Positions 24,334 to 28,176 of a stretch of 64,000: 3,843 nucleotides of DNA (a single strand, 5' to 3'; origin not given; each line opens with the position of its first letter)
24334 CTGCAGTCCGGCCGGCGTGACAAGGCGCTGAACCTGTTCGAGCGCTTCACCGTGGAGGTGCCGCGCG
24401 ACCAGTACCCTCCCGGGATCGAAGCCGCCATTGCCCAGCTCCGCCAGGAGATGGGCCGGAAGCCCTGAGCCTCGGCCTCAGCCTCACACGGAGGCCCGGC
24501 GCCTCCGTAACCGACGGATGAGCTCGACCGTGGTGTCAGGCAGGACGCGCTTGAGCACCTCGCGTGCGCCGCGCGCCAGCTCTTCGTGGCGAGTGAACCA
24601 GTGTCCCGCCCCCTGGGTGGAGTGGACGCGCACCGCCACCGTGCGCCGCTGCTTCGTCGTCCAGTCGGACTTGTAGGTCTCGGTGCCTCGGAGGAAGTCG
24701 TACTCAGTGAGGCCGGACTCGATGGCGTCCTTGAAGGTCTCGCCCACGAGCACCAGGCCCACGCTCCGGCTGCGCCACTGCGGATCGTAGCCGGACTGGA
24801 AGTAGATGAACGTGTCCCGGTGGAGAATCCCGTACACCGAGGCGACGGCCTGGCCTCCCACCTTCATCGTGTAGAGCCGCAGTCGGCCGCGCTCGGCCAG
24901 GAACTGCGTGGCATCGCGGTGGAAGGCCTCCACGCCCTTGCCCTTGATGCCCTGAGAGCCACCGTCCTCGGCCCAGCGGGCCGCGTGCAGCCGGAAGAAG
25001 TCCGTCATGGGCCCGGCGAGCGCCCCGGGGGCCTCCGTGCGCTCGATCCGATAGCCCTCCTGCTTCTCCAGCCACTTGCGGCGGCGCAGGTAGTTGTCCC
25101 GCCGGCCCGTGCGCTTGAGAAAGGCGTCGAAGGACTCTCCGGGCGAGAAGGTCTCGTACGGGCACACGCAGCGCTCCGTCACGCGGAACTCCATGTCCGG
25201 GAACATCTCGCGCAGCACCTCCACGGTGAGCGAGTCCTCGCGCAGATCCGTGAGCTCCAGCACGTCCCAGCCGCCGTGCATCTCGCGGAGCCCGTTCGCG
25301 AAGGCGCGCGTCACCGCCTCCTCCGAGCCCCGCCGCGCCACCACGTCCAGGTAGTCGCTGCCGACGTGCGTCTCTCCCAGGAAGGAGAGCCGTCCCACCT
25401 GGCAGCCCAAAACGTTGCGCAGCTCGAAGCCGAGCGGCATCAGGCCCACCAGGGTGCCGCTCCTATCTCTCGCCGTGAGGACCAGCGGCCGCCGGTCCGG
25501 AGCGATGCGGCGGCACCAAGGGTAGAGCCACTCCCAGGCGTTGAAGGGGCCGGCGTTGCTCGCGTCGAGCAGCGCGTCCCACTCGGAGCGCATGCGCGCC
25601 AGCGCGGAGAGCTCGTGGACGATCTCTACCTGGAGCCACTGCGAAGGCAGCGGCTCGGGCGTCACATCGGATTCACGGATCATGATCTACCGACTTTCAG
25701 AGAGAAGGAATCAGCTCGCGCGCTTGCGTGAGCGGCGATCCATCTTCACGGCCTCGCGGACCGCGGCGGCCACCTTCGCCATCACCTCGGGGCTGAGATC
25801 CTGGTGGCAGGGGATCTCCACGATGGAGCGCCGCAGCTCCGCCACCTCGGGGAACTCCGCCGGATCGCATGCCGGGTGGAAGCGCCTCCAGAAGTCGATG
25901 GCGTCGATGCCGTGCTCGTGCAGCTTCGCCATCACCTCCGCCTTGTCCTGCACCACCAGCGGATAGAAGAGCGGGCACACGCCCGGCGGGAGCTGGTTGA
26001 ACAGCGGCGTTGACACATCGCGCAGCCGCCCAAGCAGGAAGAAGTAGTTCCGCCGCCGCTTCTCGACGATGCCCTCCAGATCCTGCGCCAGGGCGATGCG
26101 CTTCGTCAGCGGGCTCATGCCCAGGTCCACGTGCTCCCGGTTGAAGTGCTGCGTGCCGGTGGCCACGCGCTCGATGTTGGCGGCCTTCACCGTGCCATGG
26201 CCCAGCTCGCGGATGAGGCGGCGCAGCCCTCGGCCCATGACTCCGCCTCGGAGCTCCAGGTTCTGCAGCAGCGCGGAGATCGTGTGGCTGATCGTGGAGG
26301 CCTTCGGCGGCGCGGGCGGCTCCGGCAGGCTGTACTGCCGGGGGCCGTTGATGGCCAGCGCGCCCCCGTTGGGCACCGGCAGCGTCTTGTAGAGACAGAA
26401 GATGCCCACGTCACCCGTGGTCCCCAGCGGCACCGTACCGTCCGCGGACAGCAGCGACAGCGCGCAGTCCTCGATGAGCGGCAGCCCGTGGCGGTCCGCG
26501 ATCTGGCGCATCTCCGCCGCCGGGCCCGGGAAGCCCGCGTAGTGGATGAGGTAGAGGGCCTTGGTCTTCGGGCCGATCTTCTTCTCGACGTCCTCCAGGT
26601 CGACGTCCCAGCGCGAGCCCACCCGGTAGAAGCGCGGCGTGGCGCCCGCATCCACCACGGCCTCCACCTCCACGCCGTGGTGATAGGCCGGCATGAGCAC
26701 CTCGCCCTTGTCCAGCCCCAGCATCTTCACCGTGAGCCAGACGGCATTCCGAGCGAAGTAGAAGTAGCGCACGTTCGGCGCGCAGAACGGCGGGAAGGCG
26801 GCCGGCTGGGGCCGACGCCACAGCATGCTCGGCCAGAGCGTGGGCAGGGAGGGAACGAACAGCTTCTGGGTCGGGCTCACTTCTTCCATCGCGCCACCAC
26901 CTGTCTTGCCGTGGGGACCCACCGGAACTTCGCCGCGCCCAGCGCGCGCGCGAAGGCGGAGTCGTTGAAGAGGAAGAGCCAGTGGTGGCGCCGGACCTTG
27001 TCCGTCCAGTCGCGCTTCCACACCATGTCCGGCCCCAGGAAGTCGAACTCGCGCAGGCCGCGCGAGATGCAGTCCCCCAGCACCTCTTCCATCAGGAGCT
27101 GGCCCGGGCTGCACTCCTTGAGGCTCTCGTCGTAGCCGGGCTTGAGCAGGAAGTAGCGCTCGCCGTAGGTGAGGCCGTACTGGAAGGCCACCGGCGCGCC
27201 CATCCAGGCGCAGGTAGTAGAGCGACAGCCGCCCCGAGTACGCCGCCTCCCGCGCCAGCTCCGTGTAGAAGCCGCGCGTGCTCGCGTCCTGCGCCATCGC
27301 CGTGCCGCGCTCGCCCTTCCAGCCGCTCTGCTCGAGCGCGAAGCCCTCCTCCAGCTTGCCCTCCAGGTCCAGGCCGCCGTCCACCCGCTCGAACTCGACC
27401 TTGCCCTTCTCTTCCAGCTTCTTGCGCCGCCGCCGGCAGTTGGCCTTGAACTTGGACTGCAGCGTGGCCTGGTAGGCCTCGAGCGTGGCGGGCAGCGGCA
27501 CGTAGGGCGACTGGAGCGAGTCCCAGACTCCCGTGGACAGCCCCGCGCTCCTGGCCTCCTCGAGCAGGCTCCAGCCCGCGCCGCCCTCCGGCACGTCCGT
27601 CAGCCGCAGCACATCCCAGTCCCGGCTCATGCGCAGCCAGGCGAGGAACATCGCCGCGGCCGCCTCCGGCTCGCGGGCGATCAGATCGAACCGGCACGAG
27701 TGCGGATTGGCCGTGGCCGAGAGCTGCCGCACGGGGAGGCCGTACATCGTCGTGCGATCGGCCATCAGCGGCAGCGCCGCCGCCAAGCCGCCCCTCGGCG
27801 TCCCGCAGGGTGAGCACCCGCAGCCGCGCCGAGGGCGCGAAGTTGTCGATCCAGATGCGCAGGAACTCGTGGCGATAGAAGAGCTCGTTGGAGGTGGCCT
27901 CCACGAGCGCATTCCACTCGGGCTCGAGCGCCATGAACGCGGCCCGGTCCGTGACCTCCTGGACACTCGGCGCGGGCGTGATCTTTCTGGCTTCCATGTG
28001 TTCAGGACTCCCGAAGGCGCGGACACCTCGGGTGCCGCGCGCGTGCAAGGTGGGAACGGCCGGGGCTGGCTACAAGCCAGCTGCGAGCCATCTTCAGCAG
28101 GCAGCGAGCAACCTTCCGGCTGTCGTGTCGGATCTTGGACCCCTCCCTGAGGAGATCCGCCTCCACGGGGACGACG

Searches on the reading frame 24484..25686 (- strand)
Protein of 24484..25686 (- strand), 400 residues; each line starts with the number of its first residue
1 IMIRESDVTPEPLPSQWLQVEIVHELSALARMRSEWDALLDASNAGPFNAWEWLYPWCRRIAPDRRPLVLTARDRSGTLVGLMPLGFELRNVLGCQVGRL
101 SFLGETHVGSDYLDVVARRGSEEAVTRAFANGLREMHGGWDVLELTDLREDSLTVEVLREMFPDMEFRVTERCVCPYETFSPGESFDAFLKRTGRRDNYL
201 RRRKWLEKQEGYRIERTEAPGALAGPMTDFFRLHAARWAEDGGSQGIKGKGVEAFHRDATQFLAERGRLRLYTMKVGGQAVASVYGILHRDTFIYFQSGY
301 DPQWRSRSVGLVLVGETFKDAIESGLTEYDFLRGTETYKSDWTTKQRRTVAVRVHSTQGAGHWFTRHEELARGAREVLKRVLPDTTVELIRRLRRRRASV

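Call 19: search_protein_families(library=pfam, proteins=[window:24484-25686:-], max_evalue=0.001)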
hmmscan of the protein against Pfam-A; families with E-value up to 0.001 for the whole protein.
window:24484-25686:- (400 aa): 1 family
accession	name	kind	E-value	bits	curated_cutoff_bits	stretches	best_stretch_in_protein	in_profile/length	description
PF13480.13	Acetyltransf_6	-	2.1e-33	115.9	22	1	195-340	3-143/143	Acetyltransferase (GNAT) domain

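Call 32: search_protein_families(library=ncbifam, proteins=[window:24484-25683:-], max_evalue=0.00001)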
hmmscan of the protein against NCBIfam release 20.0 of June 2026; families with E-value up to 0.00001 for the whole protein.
window:24484-25683:- (399 aa): 1 family
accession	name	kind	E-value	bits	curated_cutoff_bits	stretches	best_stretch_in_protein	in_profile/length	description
NF047385.1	T4SS_GNAT_BspF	exception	2.8e-06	26.2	775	1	141-322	170-354/428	type IV secretion system effector crotonyl transferase BspF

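Call 38: find_homologous_proteins(query=window:24484-25683:-, max_evalue=1e-60)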
Query window:24484-25683:- (399 aa): 408 proteins with E <= 1e-60 among 8000 candidates; the best 120 are listed.
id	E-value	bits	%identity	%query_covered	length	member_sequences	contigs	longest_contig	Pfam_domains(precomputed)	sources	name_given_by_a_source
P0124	2.0e-270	915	100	100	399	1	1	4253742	PF13480.14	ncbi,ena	-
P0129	9.9e-251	850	93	97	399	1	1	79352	PF13480.14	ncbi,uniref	ncbi:MAG: GNAT family N-acetyltransferase [Hyalangium sp.]|uniref:GNAT family N-acetyltransferase n=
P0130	1.2e-249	846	93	97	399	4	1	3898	PF13480.14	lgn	-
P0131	2.4e-245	832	90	100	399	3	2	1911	PF13480.14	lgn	-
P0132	5.1e-244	828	90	97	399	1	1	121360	PF13480.14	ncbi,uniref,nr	ncbi:GNAT family N-acetyltransferase [Hyalangium gracile]|uniref:GNAT family N-acetyltransferase n=1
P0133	1.2e-243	826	90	100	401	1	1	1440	PF13480.14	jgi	jgi:CelD/BcsL family acetyltransferase involved in cellulose biosynthesis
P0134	1.4e-240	816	90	97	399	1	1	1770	PF13480.14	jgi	jgi:CelD/BcsL family acetyltransferase involved in cellulose biosynthesis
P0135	1.8e-240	816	89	97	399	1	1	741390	PF13480.14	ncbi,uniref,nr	ncbi:GNAT family N-acetyltransferase [Hyalangium versicolor]|uniref:GNAT family N-acetyltransferase 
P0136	8.4e-237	804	87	100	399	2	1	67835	PF13480.14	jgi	jgi:CelD/BcsL family acetyltransferase involved in cellulose biosynthesis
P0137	1.5e-235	800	88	97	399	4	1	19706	PF13480.14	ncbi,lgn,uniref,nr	ncbi:GNAT family N-acetyltransferase [Hyalangium sp.]|uniref:GNAT family N-acetyltransferase n=1 Tax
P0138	1.4e-234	797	87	97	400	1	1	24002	PF13480.14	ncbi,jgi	jgi:CelD/BcsL family acetyltransferase involved in cellulose biosynthesis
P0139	7.1e-234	794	86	97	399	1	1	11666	PF13480.14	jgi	jgi:CelD/BcsL family acetyltransferase involved in cellulose biosynthesis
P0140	1.4e-233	793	86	97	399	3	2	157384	PF13480.14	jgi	jgi:CelD/BcsL family acetyltransferase involved in cellulose biosynthesis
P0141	3.6e-233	792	86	97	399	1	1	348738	PF13480.14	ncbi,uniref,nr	ncbi:GNAT family N-acetyltransferase [Hyalangium rubrum]|uniref:GNAT family N-acetyltransferase n=1 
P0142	4.2e-233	792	88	97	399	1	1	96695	PF13480.14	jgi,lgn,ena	-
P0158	7.4e-219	745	81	100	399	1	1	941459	PF13480.14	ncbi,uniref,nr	ncbi:GNAT family N-acetyltransferase [Stigmatella sp. ncwal1]|uniref:GNAT family N-acetyltransferase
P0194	1.6e-192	658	74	100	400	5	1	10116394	PF13480.14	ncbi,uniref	ncbi:GNAT family N-acetyltransferase [Myxococcus stipitatus]|uniref:GNAT family N-acetyltransferase 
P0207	1.7e-190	651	72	100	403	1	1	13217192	PF13480.14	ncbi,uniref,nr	ncbi:GNAT family N-acetyltransferase [Archangium minus]|uniref:GNAT family N-acetyltransferase n=1 T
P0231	7.2e-187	639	74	100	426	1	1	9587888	PF13480.14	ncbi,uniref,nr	ncbi:hypothetical protein EJ065_2863 [Corallococcus coralloides]|uniref:BioF2-like acetyltransferase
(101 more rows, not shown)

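Call 39: find_encoding_contigs(protein=P0129, flank=10000, max_places=1)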
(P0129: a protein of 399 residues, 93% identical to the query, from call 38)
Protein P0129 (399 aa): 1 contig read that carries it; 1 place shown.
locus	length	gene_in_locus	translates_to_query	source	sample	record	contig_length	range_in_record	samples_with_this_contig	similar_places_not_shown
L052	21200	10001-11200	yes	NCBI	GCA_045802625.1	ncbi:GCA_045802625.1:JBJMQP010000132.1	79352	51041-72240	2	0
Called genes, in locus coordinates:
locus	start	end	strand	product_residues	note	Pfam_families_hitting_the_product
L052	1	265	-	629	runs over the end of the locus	PF02922:CBM_48, PF00128:Alpha-amylase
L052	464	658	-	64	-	-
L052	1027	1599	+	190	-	PF02563:Poly_export, PF10531:SLBB, PF22461:SLBB_2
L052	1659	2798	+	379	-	-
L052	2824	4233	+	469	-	PF02706:Wzz (weak), PF23649:FKBP15 (weak)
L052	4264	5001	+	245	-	PF01656:CbiA (weak), PF10609:ParA (weak), PF13614:AAA_31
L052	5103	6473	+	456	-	PF02397:Bac_transf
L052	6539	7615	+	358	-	PF01933:CofD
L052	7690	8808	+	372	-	PF13480:Acetyltransf_6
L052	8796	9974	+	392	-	PF01041:DegT_DnrJ_EryC1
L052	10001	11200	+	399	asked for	PF13480:Acetyltransf_6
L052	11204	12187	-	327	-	PF13432:TPR_16 (faint), PF23914:TPR_CcmH_CycH, PF14559:TPR_19 (faint), PF07719:TPR_2 (faint), PF13371:TPR_9 (faint)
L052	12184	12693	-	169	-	PF03918:CcmH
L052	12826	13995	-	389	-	-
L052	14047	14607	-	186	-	PF00578:AhpC-TSA, PF08534:Redoxin, PF00085:Thioredoxin, PF13098:Thioredoxin_2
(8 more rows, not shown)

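Call 40: find_encoding_contigs(protein=P0135, flank=10000, max_places=1)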
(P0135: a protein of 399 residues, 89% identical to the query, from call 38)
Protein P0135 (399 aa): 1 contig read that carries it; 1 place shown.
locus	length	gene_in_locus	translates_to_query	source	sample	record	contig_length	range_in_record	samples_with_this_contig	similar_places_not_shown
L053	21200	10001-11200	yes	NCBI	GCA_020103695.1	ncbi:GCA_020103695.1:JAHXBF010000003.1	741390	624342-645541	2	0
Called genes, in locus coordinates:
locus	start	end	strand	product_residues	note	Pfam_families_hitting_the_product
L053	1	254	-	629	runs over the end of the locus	PF02922:CBM_48, PF00128:Alpha-amylase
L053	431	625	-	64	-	-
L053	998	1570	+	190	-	PF02563:Poly_export, PF10531:SLBB, PF22461:SLBB_2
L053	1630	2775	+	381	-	-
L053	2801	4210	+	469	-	PF02706:Wzz (weak), PF23649:FKBP15 (weak)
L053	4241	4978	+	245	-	PF01656:CbiA (weak), PF10609:ParA (weak), PF13614:AAA_31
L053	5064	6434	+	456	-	PF02397:Bac_transf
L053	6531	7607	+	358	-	PF01933:CofD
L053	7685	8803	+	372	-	PF13480:Acetyltransf_6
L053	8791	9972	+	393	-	PF01041:DegT_DnrJ_EryC1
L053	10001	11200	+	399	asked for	PF13480:Acetyltransf_6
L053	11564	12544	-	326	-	PF13432:TPR_16 (faint), PF23914:TPR_CcmH_CycH (weak), PF14559:TPR_19 (faint), PF07719:TPR_2 (faint), PF13371:TPR_9 (faint)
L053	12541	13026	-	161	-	PF03918:CcmH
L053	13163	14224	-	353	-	-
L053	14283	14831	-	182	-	PF08534:Redoxin, PF00578:AhpC-TSA, PF13098:Thioredoxin_2 (weak), PF00085:Thioredoxin, PF13905:Thioredoxin_8 (weak)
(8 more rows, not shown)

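Call 41: find_encoding_contigs(protein=P0207, flank=10000, max_places=1)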
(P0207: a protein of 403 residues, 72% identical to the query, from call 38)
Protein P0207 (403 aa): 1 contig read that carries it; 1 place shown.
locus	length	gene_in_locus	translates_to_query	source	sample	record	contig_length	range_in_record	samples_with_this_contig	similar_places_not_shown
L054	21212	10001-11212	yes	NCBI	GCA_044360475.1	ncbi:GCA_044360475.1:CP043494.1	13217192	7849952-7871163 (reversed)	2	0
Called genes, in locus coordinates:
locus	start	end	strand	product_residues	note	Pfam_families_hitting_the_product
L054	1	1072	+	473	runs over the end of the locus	PF02706:Wzz (weak)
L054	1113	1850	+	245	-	PF13614:AAA_31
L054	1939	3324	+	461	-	PF02397:Bac_transf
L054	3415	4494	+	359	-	PF01933:CofD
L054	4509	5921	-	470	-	-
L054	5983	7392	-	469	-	PF01494:FAD_binding_3 (faint), PF12831:FAD_oxidored (weak)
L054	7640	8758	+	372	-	PF13480:Acetyltransf_6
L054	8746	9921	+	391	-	PF01041:DegT_DnrJ_EryC1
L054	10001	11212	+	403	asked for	PF13480:Acetyltransf_6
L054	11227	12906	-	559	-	PF00849:PseudoU_synth_2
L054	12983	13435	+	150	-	-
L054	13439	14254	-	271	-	PF00106:adh_short, PF08659:KR (weak)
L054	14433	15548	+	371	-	PF02771:Acyl-CoA_dh_N, PF02770:Acyl-CoA_dh_M, PF00441:Acyl-CoA_dh_1, PF08028:Acyl-CoA_dh_2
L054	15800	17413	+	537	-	PF07626:PSD3, PF07637:PSD5, PF07631:PSD4, PF07627:PSCyt3, PF07624:PSD2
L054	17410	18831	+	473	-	PF07586:HXXSHH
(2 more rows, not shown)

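Call 51: find_encoding_contigs(protein=P0158, flank=10000, max_places=1)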
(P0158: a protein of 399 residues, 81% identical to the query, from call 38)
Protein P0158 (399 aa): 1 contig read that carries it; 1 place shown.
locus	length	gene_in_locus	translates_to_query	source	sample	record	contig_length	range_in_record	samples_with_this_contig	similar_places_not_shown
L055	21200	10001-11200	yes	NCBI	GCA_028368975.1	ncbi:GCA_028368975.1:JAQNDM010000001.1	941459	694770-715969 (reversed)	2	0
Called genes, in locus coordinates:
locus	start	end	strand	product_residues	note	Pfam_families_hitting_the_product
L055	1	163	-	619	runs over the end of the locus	PF02922:CBM_48, PF00128:Alpha-amylase, PF11941:DUF3459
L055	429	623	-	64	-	-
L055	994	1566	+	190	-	PF02563:Poly_export, PF10531:SLBB, PF22461:SLBB_2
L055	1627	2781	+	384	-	-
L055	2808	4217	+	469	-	PF02706:Wzz (weak), PF23649:FKBP15 (weak)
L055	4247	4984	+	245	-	PF01656:CbiA (weak), PF13614:AAA_31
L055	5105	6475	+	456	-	PF02397:Bac_transf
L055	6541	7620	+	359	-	PF01933:CofD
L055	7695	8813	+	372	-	PF13480:Acetyltransf_6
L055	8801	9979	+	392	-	PF01041:DegT_DnrJ_EryC1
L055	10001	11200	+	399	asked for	PF13480:Acetyltransf_6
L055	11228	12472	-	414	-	PF11790:Glyco_hydro_cc, PF00754:F5_F8_type_C, PF22633:F5_F8_type_C_2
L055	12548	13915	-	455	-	PF16933:PelG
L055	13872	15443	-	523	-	PF11997:DUF3492, PF13579:Glyco_trans_4_4 (weak), PF00534:Glycos_transf_1, PF13692:Glyco_trans_1_4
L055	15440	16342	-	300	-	-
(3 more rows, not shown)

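Call 52: find_encoding_contigs(protein=P0194, flank=10000, max_places=1)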
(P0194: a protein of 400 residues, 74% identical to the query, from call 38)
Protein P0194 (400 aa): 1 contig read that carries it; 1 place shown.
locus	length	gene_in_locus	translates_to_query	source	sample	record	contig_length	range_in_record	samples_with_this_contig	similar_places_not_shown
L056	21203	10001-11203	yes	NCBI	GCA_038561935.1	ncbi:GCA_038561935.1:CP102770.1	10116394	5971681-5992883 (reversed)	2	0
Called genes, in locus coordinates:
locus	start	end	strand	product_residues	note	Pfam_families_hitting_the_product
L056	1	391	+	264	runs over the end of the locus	PF00106:adh_short, PF08659:KR, PF13561:adh_short_C2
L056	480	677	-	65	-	-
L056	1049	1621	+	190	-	PF02563:Poly_export, PF10531:SLBB, PF22461:SLBB_2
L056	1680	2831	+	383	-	-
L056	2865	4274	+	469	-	PF02706:Wzz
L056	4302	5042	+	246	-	PF13614:AAA_31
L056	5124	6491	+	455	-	PF02397:Bac_transf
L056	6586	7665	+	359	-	PF01933:CofD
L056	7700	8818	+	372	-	PF13480:Acetyltransf_6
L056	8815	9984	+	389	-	PF01041:DegT_DnrJ_EryC1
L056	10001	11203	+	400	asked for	PF13480:Acetyltransf_6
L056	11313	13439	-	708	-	PF24606:CEMIP_beta-hel (weak)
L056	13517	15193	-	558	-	-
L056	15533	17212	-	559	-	-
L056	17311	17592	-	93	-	-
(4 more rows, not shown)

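Call 53: find_encoding_contigs(protein=P0231, flank=10000, max_places=1)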
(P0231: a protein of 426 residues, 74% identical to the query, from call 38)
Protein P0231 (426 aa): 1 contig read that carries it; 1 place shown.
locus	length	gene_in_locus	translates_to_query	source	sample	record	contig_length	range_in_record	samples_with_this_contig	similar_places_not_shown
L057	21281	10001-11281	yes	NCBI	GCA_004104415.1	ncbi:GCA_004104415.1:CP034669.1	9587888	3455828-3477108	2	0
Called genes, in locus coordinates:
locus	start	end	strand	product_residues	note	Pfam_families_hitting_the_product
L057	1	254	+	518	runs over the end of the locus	PF13091:PLDc_2, PF00614:PLDc (faint), PF13091:PLDc_2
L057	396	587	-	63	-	-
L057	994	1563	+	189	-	PF02563:Poly_export, PF10531:SLBB, PF22461:SLBB_2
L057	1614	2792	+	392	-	-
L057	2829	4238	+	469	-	PF02706:Wzz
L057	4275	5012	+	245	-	PF13614:AAA_31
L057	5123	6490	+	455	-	PF02397:Bac_transf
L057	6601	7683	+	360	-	PF01933:CofD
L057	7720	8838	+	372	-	PF13480:Acetyltransf_6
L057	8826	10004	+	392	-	PF01041:DegT_DnrJ_EryC1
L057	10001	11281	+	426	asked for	PF13480:Acetyltransf_6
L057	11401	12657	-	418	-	PF04932:Wzy_C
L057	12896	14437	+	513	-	PF07602:DUF1565 (weak), PF22842:Pel9A-like_beta_helix, PF13229:Beta_helix, PF05048:NosD (faint), PF13229:Beta_helix (weak)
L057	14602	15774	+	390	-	PF13439:Glyco_transf_4, PF20706:GT4-conflict, PF00534:Glycos_transf_1, PF13692:Glyco_trans_1_4, PF13524:Glyco_trans_1_2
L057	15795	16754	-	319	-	PF07719:TPR_2 (faint), PF13428:TPR_14 (faint), PF14559:TPR_19 (faint), PF23914:TPR_CcmH_CycH (weak), PF13371:TPR_9 (faint), PF13432:TPR_16 (weak)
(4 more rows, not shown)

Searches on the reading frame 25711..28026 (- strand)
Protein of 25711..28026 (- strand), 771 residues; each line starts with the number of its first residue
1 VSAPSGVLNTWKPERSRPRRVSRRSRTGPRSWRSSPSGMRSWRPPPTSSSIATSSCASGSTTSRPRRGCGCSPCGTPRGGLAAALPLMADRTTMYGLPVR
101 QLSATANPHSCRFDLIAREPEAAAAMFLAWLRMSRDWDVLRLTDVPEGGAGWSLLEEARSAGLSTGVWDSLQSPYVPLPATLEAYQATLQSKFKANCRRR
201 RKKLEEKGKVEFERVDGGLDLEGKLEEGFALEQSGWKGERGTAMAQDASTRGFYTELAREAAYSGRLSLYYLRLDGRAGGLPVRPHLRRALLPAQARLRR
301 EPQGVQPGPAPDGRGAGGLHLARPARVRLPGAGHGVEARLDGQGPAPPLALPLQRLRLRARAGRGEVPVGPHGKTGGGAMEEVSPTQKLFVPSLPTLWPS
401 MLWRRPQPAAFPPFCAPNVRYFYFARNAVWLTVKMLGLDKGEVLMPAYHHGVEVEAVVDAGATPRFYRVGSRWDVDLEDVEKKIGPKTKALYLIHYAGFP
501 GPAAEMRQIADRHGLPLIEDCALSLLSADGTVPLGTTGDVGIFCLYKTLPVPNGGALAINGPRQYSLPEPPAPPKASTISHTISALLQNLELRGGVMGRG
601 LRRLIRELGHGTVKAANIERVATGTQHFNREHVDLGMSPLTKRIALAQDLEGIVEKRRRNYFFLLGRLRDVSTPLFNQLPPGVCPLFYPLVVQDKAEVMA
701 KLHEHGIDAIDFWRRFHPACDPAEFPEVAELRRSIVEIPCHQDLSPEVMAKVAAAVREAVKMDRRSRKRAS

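Call 19: search_protein_families(library=pfam, proteins=[window:25711-28026:-], max_evalue=0.001)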
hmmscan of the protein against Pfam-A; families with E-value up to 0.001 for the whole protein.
window:25711-28026:- (771 aa): 2 families
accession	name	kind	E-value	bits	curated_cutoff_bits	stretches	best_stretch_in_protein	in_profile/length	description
PF01041.23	DegT_DnrJ_EryC1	-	1.4e-23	84.2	19.8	1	428-563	51-190/360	DegT/DnrJ/EryC1/StrS aminotransferase family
PF13480.13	Acetyltransf_6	-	3.9e-10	40.5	22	1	191-278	1-83/143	Acetyltransferase (GNAT) domain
